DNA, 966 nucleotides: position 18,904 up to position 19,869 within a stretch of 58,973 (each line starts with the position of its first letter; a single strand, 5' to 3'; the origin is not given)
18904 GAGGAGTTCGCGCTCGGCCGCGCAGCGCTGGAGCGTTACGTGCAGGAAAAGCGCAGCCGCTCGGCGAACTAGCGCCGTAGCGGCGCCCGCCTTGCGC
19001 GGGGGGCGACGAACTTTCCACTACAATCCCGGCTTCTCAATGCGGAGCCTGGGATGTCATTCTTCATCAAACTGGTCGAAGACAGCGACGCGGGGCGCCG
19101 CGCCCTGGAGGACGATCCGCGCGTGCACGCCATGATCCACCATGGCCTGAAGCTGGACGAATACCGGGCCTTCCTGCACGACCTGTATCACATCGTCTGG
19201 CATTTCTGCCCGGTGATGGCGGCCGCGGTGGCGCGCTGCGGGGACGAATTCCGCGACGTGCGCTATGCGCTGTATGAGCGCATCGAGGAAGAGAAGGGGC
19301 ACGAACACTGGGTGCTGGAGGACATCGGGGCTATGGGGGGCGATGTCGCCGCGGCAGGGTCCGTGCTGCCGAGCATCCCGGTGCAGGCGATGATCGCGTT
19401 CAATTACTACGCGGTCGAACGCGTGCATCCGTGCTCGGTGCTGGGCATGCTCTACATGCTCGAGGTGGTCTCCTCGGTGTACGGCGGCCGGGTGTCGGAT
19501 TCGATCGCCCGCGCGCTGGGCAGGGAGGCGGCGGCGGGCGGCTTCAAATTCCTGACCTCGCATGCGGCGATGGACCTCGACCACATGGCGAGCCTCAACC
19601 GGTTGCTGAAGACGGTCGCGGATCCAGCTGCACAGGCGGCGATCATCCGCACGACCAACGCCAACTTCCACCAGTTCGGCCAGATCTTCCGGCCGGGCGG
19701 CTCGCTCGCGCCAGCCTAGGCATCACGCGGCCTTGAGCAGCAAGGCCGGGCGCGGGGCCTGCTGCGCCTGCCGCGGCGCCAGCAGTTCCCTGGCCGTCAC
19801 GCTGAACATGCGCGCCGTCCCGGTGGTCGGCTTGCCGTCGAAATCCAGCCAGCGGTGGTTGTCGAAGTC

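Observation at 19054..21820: RpfF-type DSF synthase operonic with a Delta12-like membrane desaturase, plus a heme-oxygenase-like di-iron enzyme: predicted new signal chemistry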

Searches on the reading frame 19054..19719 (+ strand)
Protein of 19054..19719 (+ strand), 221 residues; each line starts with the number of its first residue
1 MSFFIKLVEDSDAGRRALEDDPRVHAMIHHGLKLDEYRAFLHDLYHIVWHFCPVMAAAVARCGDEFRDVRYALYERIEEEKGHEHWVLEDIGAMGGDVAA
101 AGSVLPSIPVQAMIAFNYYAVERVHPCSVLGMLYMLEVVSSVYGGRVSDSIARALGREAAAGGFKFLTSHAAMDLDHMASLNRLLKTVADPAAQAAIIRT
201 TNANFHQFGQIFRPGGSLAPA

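Call 5: search_protein_families(library=pfam, proteins=[window:19054-19719:+], max_evalue=0.01)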
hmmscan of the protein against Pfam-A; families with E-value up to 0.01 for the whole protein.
window:19054-19719:+ (221 aa): 1 family
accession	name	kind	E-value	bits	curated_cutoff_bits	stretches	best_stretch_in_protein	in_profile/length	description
PF14518.11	Haem_oxygenas_2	-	9.3e-19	68.3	28.9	1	38-200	1-168/177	Iron-containing redox enzyme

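Call 6: search_protein_families(library=ncbifam, proteins=[window:19054-19719:+], max_evalue=0.01)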
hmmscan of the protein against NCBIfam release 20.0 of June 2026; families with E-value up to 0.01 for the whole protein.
window:19054-19719:+ (221 aa): 0 families

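Call 8: search_solved_structures(query=window:19054-19719:+, max_evalue=10, show_alignments=3)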
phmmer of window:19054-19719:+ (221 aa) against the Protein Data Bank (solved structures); distinct sequences matched with E-value up to 10: 2.
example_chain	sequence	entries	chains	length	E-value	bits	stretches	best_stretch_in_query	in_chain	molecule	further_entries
3dde_A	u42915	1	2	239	8e-08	35.7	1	18-190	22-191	TENA/THI-4 protein, Domain of Unknown Function with a Heme Oxygenase-like Fold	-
9ypi_A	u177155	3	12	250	0.15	15.2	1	70-191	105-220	Mangotoxin biosynthesis protein MboA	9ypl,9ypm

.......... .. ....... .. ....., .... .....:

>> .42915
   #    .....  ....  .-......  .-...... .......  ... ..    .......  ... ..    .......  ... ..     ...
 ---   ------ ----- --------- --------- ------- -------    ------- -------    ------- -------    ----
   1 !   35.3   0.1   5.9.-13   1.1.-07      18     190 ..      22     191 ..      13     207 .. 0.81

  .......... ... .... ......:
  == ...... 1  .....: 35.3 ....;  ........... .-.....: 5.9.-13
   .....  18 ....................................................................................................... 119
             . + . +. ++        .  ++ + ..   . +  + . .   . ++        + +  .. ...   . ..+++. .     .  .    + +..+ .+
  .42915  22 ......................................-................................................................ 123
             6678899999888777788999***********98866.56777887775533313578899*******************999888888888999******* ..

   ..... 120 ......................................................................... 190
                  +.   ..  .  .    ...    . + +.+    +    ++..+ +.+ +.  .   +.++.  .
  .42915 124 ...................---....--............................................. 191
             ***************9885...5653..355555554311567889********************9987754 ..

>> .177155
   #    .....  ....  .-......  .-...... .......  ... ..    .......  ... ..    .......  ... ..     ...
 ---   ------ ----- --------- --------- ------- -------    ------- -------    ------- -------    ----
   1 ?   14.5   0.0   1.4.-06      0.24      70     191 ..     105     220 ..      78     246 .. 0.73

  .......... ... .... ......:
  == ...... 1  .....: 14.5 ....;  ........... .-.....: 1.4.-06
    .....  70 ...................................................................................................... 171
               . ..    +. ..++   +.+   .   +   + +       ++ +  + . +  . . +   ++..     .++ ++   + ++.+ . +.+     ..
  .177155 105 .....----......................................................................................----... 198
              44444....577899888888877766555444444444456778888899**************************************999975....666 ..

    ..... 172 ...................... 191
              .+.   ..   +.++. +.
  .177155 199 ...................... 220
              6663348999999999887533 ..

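Call 22: find_homologous_proteins(query=window:19054-19719:+, max_evalue=0.001)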
Query window:19054-19719:+ (221 aa): 1178 proteins with E <= 0.001 among 5021 candidates; the best 120 are listed.
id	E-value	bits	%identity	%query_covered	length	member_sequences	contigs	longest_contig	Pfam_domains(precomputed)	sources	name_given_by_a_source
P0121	6.2e-134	463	93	100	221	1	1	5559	PF14518.12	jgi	-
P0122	8.8e-133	459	92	100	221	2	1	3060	PF14518.12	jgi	-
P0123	5.3e-132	456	90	100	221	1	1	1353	PF14518.12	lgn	-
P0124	1.4e-131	455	90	100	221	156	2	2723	PF14518.12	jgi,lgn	jgi:pyrroloquinoline quinone (PQQ) biosynthesis protein C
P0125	1.8e-130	451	90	100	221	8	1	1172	PF14518.12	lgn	-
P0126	2.2e-130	451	91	100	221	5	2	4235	PF14518.12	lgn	-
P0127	3.9e-130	450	90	100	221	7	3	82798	PF14518.12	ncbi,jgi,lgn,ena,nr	ncbi:MAG: iron-containing redox enzyme family protein [Betaproteobacteria bacterium]|nr:iron-contain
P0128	5.1e-130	450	90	100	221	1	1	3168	PF14518.12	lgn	-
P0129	2.6e-129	448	90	100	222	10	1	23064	PF14518.12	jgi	jgi:hypothetical protein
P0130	4.8e-129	447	89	100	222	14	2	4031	PF14518.12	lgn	-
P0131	6.1e-129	446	89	100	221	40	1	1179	PF14518.12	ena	-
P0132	1.0e-128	446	89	100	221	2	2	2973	PF14518.12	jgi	jgi:pyrroloquinoline quinone (PQQ) biosynthesis protein C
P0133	1.2e-128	445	89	100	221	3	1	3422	PF14518.12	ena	-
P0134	1.3e-128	445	88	100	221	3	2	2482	PF14518.12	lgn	-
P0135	1.4e-128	445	88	100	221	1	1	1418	PF14518.12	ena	-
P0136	2.0e-128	445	89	100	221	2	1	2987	PF14518.12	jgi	-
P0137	4.4e-128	444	89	100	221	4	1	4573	PF14518.12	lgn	-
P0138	2.8e-127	441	88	100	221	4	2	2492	PF14518.12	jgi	jgi:pyrroloquinoline quinone (PQQ) biosynthesis protein C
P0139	5.7e-127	440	88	100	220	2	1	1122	PF14518.12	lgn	-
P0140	1.1e-126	439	87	100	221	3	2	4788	PF14518.12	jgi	jgi:pyrroloquinoline quinone (PQQ) biosynthesis protein C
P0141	1.4e-126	439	86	100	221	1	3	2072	PF14518.12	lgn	-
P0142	1.1e-124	432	86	100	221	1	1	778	PF14518.12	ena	-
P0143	1.5e-124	432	86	100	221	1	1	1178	PF14518.12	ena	-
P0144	1.9e-124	432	86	100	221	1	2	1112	PF14518.12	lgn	-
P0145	1.3e-123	429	85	100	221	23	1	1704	PF14518.12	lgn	-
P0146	6.1e-122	423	84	100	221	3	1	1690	PF14518.12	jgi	jgi:pyrroloquinoline quinone (PQQ) biosynthesis protein C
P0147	4.6e-121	421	83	100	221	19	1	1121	PF14518.12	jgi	-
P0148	2.5e-120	418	82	100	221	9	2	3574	PF14518.12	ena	-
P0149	4.6e-120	417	85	100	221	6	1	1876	PF14518.12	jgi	jgi:pyrroloquinoline quinone (PQQ) biosynthesis protein C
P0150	5.7e-120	417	83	100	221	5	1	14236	PF14518.12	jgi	jgi:pyrroloquinoline quinone (PQQ) biosynthesis protein C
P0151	6.8e-119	413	82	100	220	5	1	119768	PF14518.12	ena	-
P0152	1.9e-118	412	81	100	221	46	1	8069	PF14518.12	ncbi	-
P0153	1.6e-117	409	82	100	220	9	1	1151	PF14518.12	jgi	-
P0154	4.1e-117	408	82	99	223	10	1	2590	PF14518.12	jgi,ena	-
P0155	7.7e-117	407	81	100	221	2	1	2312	PF14518.12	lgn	-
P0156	1.1e-116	406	82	98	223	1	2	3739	PF14518.12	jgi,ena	-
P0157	2.3e-116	405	83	98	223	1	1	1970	PF14518.12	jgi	jgi:pyrroloquinoline quinone (PQQ) biosynthesis protein C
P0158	2.5e-116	405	83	98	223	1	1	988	PF14518.12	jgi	jgi:pyrroloquinoline quinone (PQQ) biosynthesis protein C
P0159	8.7e-116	403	80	100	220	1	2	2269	PF14518.12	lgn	-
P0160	1.3e-115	403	80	100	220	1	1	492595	PF14518.12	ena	-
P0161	1.7e-115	402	82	98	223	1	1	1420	PF14518.12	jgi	jgi:pyrroloquinoline quinone (PQQ) biosynthesis protein C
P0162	3.0e-115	402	82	98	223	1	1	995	PF14518.12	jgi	-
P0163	5.4e-115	401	79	99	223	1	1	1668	PF14518.12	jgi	-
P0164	9.3e-115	400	80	98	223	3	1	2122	PF14518.12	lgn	-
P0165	1.1e-114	400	80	98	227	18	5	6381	PF14518.12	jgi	jgi:pyrroloquinoline quinone (PQQ) biosynthesis protein C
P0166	2.1e-114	399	79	100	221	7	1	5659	PF14518.12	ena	-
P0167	3.6e-114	398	82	98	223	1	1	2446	PF14518.12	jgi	jgi:pyrroloquinoline quinone (PQQ) biosynthesis protein C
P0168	4.1e-114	398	81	98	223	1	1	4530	PF14518.12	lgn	-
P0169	1.8e-113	396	81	98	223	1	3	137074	PF14518.12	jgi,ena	jgi:pyrroloquinoline quinone (PQQ) biosynthesis protein C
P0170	2.1e-113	396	79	98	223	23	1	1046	PF14518.12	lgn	-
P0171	2.3e-113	395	79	99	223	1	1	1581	PF14518.12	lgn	-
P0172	2.8e-113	395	80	98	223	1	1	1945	PF14518.12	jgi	jgi:pyrroloquinoline quinone (PQQ) biosynthesis protein C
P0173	2.8e-113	395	81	98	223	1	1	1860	PF14518.12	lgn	-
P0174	3.0e-113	395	81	98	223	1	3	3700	PF14518.12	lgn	-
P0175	3.4e-113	395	81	98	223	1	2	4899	PF14518.12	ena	-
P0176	6.1e-113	394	79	100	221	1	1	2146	PF14518.12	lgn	-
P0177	7.9e-113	394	81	98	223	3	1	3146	PF14518.12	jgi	jgi:pyrroloquinoline quinone (PQQ) biosynthesis protein C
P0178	8.2e-113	394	79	98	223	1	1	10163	PF14518.12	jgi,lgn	jgi:pyrroloquinoline quinone (PQQ) biosynthesis protein C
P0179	8.2e-113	394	79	98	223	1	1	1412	PF14518.12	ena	-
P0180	8.2e-113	394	80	98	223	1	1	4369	PF14518.12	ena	-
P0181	1.1e-112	393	80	98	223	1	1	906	PF14518.12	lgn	-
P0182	1.2e-112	393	81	98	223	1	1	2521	PF14518.12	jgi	-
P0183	1.3e-112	393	77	100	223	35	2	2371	PF14518.12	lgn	-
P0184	1.7e-112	393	79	100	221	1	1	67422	PF14518.12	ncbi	-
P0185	1.7e-112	393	80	98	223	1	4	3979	PF14518.12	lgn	-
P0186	1.9e-112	392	78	98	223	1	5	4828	PF14518.12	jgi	jgi:pyrroloquinoline quinone (PQQ) biosynthesis protein C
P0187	1.9e-112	392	82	95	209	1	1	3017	PF14518.12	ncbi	ncbi:MAG: iron-containing redox enzyme family protein, partial [Burkholderiales bacterium]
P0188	2.0e-112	392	80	98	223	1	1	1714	PF14518.12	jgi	-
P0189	3.5e-112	392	79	98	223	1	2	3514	PF14518.12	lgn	-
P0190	4.8e-112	391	80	98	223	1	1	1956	PF14518.12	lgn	-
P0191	4.9e-112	391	80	98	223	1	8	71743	PF14518.12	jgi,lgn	-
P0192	4.9e-112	391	80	98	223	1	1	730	PF14518.12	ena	-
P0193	5.0e-112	391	80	98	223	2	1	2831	PF14518.12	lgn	-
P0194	5.5e-112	391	80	98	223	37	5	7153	PF14518.12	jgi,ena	jgi:pyrroloquinoline quinone (PQQ) biosynthesis protein C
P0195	1.3e-111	390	78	98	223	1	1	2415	PF14518.12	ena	-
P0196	1.3e-111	390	80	98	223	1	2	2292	PF14518.12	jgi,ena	jgi:pyrroloquinoline quinone (PQQ) biosynthesis protein C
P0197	3.1e-111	388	78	100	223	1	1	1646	PF14518.12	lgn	-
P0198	3.3e-111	388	78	100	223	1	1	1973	PF14518.12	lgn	-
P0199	5.2e-111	388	79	98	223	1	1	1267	PF14518.12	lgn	-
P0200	7.7e-111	387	80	98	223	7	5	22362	PF14518.12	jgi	jgi:pyrroloquinoline quinone (PQQ) biosynthesis protein C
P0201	1.2e-110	386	77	100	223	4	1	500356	PF03070.22,PF14518.12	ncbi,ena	-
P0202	1.4e-110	386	76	100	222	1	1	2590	PF14518.12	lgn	-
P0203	1.7e-110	386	75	100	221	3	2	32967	PF14518.12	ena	-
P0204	2.1e-109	382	75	99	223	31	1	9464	PF14518.12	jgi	jgi:hypothetical protein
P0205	3.5e-109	382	76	100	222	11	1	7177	PF14518.12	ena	-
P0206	4.4e-109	381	76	99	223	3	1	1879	PF14518.12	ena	-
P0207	1.1e-108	380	78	98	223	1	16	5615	PF14518.12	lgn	-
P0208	1.8e-108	379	75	98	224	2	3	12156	PF14518.12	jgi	jgi:pyrroloquinoline quinone (PQQ) biosynthesis protein C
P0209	2.7e-108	379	78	99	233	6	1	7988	PF14518.12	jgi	jgi:pyrroloquinoline quinone (PQQ) biosynthesis protein C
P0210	3.1e-108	379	75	98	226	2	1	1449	PF14518.12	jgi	-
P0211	3.1e-108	379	76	98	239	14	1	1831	PF14518.12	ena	-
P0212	4.9e-108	378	77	99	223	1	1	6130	PF03070.22,PF14518.12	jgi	jgi:pyrroloquinoline quinone (PQQ) biosynthesis protein C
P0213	5.0e-108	378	77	98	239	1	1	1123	PF14518.12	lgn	-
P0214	8.4e-108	377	77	98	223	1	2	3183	PF14518.12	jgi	jgi:pyrroloquinoline quinone (PQQ) biosynthesis protein C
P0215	9.4e-108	377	75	100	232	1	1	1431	PF14518.12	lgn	-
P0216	1.2e-107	377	76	100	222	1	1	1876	PF14518.12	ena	-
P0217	1.3e-107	377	75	100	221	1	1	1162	PF14518.12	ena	-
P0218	1.6e-107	376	77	99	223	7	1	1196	PF03070.22,PF14518.12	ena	-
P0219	2.3e-107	376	76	100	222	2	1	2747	PF14518.12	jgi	-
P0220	2.4e-107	376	77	98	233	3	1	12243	PF14518.12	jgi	-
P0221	2.9e-107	375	75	100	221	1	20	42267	PF14518.12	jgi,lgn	jgi:pyrroloquinoline quinone (PQQ) biosynthesis protein C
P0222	3.0e-107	375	75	99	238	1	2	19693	PF14518.12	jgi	jgi:pyrroloquinoline quinone (PQQ) biosynthesis protein C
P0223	3.5e-107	375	76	98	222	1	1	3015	PF14518.12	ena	-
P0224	3.7e-107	375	74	99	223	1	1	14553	PF14518.12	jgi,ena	-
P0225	4.0e-107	375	75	99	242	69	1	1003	PF14518.12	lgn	-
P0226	4.6e-107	375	76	100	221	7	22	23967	PF14518.12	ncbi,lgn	-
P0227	4.8e-107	375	75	98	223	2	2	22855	PF14518.12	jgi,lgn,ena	-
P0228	5.2e-107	375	75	98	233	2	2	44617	PF14518.12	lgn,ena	-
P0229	5.4e-107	375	77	99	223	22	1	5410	PF03070.22,PF14518.12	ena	-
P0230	5.6e-107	375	76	98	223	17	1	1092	PF14518.12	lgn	-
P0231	5.7e-107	374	76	98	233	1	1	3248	PF14518.12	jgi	jgi:pyrroloquinoline quinone (PQQ) biosynthesis protein C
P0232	5.9e-107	374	75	100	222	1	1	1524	PF14518.12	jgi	-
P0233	6.0e-107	374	76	99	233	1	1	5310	PF14518.12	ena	-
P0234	6.2e-107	374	74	99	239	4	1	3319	PF14518.12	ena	-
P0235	6.9e-107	374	75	98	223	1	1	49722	PF14518.12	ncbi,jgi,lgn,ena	jgi:pyrroloquinoline quinone (PQQ) biosynthesis protein C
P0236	7.8e-107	374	75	98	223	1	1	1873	PF14518.12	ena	-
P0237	1.1e-106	374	75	98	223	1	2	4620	PF14518.12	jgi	jgi:pyrroloquinoline quinone (PQQ) biosynthesis protein C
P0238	1.3e-106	373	75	98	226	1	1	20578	PF14518.12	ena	-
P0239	1.3e-106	373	75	100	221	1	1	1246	PF14518.12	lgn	-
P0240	1.3e-106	373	74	98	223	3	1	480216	PF14518.12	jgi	-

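Call 24: find_encoding_contigs(protein=P0160, flank=8000, max_places=3)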
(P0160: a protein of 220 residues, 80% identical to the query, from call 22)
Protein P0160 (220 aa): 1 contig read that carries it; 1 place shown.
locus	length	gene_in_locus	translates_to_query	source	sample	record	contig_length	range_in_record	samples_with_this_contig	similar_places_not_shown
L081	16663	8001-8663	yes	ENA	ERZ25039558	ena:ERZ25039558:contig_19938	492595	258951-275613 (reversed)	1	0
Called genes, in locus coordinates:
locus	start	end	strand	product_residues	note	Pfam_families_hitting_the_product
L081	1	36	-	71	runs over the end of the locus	PF21760:SecD_1st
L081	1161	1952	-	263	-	PF01702:TGT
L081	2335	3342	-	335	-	PF02547:Queuosine_synth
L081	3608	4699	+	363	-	PF00072:Response_reg, PF13487:HD_5, PF01966:HD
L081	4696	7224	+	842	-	PF00512:HisKA, PF02518:HATPase_c, PF00072:Response_reg, PF01627:Hpt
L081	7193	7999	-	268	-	PF05019:Coq4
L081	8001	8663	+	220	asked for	PF14518:Haem_oxygenas_2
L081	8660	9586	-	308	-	PF00378:ECH_1, PF16113:ECH_2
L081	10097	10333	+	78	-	-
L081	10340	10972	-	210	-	PF01712:dNK, PF13238:AAA_18 (faint), PF02223:Thymidylate_kin (weak)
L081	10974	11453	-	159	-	PF01288:HPPK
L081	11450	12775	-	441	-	PF01743:PolyA_pol, PF12627:PolyA_pol_RNAbd, PF12626:PolyA_pol_arg_C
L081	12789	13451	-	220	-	PF12710:HAD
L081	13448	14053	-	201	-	PF00308:Bac_DnaA (faint), PF22688:Hda_lid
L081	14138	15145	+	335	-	PF00586:AIRS, PF02769:AIRS_C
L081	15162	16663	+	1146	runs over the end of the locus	PF02811:PHP, PF07733:DNA_pol3_alpha, PF17657:DNA_pol3_finger, PF14579:HHH_6, PF01336:tRNA_anti-codon, PF20914:DNA_pol_IIIA_C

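Call 25: find_encoding_contigs(protein=P0201, flank=8000, max_places=3)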
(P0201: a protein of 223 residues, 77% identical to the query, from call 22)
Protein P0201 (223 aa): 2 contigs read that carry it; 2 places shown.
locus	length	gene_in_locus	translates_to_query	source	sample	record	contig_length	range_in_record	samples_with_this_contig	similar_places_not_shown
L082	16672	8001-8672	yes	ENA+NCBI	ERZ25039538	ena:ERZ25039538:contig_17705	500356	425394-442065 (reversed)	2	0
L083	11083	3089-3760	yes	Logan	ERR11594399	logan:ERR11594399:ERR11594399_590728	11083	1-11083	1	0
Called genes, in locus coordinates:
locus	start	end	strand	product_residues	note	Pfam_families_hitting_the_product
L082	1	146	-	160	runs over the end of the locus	PF02355:SecD_SecF_C, PF03176:MMPL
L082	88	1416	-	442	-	PF13721:SecD-TM1, PF07549:Sec_GG (weak), PF21760:SecD_1st, PF22599:SecDF_P1_head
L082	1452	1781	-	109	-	PF02699:YajC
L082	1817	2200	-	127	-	PF01702:TGT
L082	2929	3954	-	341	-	PF02547:Queuosine_synth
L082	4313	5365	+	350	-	PF00072:Response_reg, PF13487:HD_5, PF01966:HD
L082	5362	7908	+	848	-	PF00512:HisKA, PF02518:HATPase_c, PF00072:Response_reg, PF01627:Hpt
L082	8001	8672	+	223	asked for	PF03070:TENA_THI-4 (weak), PF14518:Haem_oxygenas_2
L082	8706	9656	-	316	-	PF00378:ECH_1, PF16113:ECH_2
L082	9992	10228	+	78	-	-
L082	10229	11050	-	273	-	PF02569:Pantoate_ligase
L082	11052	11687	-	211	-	PF01712:dNK, PF13238:AAA_18 (faint), PF13671:AAA_33 (faint)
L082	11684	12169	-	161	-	PF01288:HPPK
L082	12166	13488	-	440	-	PF01743:PolyA_pol, PF12627:PolyA_pol_RNAbd, PF12626:PolyA_pol_arg_C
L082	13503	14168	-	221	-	PF12710:HAD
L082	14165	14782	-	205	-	PF00308:Bac_DnaA (faint), PF22688:Hda_lid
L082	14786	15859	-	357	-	PF01594:AI-2E_transport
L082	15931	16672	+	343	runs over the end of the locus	PF00586:AIRS, PF02769:AIRS_C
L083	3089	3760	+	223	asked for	PF03070:TENA_THI-4 (weak), PF14518:Haem_oxygenas_2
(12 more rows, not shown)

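Call 26: find_encoding_contigs(protein=P0240, flank=8000, max_places=3)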
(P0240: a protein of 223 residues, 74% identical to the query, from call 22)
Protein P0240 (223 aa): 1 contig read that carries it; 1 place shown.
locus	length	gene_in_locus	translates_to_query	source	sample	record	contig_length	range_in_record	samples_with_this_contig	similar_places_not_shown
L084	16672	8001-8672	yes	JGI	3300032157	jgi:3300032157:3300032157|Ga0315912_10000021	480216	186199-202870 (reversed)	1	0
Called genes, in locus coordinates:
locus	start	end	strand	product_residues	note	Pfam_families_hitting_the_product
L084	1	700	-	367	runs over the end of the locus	PF01702:TGT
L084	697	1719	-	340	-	PF02547:Queuosine_synth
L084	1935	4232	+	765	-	PF08447:PAS_3, PF12860:PAS_7, PF00989:PAS, PF08448:PAS_4, PF08447:PAS_3 (weak), PF13426:PAS_9 (weak), PF00512:HisKA, PF02518:HATPase_c, +1 more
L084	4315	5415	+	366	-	PF00072:Response_reg, PF13487:HD_5, PF01966:HD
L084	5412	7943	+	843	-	PF00512:HisKA, PF02518:HATPase_c, PF00072:Response_reg, PF01627:Hpt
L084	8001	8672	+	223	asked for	PF14518:Haem_oxygenas_2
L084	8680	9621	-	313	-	PF16113:ECH_2, PF00378:ECH_1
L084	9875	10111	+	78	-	-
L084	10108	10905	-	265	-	PF02569:Pantoate_ligase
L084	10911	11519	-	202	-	PF01712:dNK, PF02223:Thymidylate_kin (weak), PF13238:AAA_18 (faint), PF13671:AAA_33 (faint)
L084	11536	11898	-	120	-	PF04342:DMT_6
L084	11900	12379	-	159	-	PF01288:HPPK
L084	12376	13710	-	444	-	PF01743:PolyA_pol, PF12627:PolyA_pol_RNAbd, PF12626:PolyA_pol_arg_C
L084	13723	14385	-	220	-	PF12710:HAD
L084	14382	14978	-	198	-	PF00308:Bac_DnaA (faint), PF13191:AAA_16 (weak), PF22688:Hda_lid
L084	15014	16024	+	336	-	PF00586:AIRS, PF02769:AIRS_C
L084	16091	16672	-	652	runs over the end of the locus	PF01435:Peptidase_M48, PF08238:Sel1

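Call 34: search_protein_representatives(protein=window:19054-19719:+)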
Query: 221 residues. Proteins with E-value up to 0.001 (for the whole library): 949; up to 1e-10: 263; up to 1e-30: 29. The best 150 are listed.
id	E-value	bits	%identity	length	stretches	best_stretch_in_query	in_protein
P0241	3.1e-96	337.7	70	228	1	1-218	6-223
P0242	4.6e-66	239.1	80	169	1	27-160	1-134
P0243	9.1e-58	212.0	77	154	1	27-147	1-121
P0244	4.8e-55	203.1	48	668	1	10-213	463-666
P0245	3.7e-54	200.2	48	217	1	2-212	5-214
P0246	2.2e-52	194.4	43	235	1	1-213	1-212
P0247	1.8e-49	184.9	45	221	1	2-212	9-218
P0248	3.0e-49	184.2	75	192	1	14-124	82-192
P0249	1.5e-48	181.9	44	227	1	1-210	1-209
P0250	6.9e-48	179.7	42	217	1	2-212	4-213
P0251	2.7e-47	177.8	44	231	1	7-210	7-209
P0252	7.7e-47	176.3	74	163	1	1-110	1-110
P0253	6.2e-46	173.3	62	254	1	1-149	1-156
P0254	7.9e-46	173.0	74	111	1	113-219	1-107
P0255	2.7e-44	168.0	41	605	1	7-213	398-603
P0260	1.3e-36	142.8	38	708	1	1-217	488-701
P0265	8.7e-33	130.4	33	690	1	1-214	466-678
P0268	3.0e-31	125.3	38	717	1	27-213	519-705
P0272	5.6e-30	121.2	37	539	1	2-212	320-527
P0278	2.4e-28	115.8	33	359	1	2-213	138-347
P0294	2.3e-24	102.8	34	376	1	1-213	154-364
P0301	4.7e-23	98.6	34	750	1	1-213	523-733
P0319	7.9e-21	91.3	32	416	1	1-213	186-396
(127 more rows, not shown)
